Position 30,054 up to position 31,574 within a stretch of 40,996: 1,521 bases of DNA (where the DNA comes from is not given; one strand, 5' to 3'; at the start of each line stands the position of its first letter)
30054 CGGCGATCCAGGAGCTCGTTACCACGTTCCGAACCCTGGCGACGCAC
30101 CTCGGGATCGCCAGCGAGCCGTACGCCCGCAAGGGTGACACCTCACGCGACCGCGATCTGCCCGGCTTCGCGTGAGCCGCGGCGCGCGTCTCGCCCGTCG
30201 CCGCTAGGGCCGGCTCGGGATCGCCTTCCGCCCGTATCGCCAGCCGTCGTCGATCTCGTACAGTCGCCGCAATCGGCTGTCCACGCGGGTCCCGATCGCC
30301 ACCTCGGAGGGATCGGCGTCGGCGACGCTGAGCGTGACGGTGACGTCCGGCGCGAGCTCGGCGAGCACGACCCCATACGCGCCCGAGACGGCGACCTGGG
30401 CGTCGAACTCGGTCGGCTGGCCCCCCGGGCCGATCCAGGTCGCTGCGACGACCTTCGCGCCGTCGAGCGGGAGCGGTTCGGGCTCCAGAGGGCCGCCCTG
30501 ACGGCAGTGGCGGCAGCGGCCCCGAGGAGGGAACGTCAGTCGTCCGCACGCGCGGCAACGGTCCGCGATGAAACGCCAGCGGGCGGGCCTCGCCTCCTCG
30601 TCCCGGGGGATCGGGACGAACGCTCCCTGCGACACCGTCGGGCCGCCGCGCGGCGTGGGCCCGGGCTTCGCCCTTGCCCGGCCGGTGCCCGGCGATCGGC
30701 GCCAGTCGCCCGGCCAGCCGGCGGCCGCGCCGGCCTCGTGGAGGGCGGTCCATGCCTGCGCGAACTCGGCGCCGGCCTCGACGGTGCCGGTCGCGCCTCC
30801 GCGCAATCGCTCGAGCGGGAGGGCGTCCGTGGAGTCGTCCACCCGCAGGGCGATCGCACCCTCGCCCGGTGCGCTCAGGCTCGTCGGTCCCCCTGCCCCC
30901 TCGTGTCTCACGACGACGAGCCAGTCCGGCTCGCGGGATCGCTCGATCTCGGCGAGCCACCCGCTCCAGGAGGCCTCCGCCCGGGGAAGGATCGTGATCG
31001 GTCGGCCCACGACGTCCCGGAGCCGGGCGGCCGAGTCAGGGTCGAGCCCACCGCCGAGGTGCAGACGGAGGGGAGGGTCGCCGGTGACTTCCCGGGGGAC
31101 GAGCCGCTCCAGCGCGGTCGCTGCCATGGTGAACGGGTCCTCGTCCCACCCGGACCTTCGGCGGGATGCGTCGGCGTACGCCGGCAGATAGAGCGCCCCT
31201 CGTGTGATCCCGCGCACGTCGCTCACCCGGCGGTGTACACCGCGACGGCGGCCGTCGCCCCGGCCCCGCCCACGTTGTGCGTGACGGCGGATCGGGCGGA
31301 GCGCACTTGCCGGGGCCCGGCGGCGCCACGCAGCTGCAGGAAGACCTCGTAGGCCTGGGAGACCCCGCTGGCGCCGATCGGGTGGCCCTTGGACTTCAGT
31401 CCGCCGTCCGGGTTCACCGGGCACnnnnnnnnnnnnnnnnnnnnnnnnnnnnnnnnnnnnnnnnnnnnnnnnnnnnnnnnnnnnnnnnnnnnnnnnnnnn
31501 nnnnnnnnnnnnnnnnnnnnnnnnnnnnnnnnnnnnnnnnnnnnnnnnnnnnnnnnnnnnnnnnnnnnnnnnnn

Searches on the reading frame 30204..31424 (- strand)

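Call 23: search_protein_families(library=pfam, proteins=[window:30204-31424:-], max_evalue=0.001)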
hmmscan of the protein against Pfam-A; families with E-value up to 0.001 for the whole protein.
window:30204-31424:- (406 aa): 1 family
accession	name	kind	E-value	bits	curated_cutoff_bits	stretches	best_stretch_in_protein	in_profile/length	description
PF12172.15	zf-ChsH2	-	3.4e-07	30.4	23.2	1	284-308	8-32/37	ChsH2, rubredoxin-like zinc ribbon domain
